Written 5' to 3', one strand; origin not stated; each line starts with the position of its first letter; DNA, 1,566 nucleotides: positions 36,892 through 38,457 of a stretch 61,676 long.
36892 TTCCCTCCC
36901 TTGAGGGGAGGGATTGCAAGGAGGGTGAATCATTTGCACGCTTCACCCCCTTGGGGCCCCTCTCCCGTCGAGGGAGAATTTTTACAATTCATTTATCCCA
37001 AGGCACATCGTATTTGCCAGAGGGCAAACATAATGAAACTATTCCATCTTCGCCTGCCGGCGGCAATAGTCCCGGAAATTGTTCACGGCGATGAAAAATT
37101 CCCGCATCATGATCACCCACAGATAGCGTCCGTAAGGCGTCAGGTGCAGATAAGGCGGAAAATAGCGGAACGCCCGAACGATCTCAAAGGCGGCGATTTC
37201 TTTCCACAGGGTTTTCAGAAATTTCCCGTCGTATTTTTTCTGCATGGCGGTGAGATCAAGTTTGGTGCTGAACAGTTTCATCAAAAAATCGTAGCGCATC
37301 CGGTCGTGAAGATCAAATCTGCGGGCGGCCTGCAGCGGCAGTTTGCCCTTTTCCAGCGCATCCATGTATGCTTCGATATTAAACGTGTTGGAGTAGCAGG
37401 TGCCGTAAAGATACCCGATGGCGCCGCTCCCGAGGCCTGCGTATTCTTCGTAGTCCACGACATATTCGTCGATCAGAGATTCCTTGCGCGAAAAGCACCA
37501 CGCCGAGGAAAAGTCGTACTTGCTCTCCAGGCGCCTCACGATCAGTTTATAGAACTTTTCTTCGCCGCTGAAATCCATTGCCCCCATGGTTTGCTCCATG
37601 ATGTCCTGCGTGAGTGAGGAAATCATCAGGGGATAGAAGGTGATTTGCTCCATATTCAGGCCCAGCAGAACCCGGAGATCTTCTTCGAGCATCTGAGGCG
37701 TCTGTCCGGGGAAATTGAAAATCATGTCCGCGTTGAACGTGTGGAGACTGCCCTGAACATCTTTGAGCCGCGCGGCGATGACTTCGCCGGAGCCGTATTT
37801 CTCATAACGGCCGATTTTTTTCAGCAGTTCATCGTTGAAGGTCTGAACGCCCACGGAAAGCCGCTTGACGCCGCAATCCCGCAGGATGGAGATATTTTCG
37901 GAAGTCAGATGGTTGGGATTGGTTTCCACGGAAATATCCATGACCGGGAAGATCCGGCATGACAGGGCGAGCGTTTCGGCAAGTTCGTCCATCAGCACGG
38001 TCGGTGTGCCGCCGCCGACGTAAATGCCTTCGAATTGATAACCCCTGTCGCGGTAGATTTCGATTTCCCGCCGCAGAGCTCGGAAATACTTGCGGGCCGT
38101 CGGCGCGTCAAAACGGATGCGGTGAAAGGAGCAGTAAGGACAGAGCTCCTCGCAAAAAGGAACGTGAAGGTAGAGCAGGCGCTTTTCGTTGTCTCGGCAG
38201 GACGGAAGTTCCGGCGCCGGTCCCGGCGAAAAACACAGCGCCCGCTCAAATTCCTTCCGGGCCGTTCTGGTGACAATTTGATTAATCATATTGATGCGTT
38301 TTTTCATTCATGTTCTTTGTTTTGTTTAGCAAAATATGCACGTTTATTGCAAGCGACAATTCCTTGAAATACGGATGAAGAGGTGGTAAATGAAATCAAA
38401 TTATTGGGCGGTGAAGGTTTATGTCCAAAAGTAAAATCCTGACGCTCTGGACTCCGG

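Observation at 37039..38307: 'HemN-like' protein is probably a methylmenaquinone synthase (MenK/MqnK)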

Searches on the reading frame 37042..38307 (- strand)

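Call 4: search_protein_families(library=pfam, proteins=[window:37042-38307:-], max_evalue=0.01)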
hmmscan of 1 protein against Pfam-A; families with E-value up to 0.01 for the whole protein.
window:37042-38307:- (422 aa): 1 family
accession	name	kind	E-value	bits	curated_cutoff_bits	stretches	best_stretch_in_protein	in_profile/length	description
PF04055.27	Radical_SAM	-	7e-23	82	29.5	1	47-212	2-164/166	Radical SAM superfamily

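Call 5: search_protein_families(library=ncbifam, proteins=[window:37042-38307:-], max_evalue=0.01)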
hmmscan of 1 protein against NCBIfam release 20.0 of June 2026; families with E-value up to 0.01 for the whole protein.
window:37042-38307:- (422 aa): 27 families (the best 25 are shown)
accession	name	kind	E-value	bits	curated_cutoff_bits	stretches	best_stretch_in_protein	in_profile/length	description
NF006385.0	PRK08629.1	equivalog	9.4e-147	489.3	355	1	6-421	16-430/439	coproporphyrinogen III oxidase family protein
TIGR04107.1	rSAM_HutW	equivalog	5.3e-46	157.3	400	1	39-405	36-415/419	heme anaerobic degradation radical SAM methyltransferase ChuW/HutW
NF006067.1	PRK08208.1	equivalog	2.2e-44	152.1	380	1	38-313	31-314/427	STM4012 family radical SAM protein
TIGR00539.1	hemN_rel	equivalog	2.4e-42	145.3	205.4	1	45-349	3-313/361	radical SAM family heme chaperone HemW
TIGR00538.1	hemN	equivalog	2.3e-33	115.7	324.95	2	45-227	52-240/454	oxygen-independent coproporphyrinogen III oxidase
NF004567.0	PRK05904.1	equivalog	3.4e-30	105.4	355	1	40-312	4-279/353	coproporphyrinogen III oxidase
TIGR03994.1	rSAM_HemZ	equivalog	2.5e-29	102.6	321.4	1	40-234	82-283/401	coproporphyrinogen dehydrogenase HemZ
NF006064.0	PRK08207.2-2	equivalog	4.1e-24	85.4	504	1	39-261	141-371/465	coproporphyrinogen III oxidase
NF005133.0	PRK06582.1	equivalog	3.8e-23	82.1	597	1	44-304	13-282/390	coproporphyrinogen III oxidase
NF006060.0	PRK08207.1-3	equivalog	3.9e-19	68.8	653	1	42-237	149-357/477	coproporphyrinogen III oxidase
NF006061.0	PRK08207.1-4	equivalog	1.6e-17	63.5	702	1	45-227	176-368/501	coproporphyrinogen III oxidase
NF006066.0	PRK08207.2-5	equivalog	4.6e-15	55.2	1117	1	45-231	193-388/518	coproporphyrinogen III oxidase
NF006063.0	PRK08207.2-1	equivalog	3.4e-14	52.4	1074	1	39-230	189-389/518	coproporphyrinogen III oxidase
NF006062.0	PRK08207.1-5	equivalog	4e-13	49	1007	1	39-245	145-360/476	coproporphyrinogen III oxidase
NF006059.0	PRK08207.1-1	equivalog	1.3e-12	47.2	1012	1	39-229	168-368/496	coproporphyrinogen III oxidase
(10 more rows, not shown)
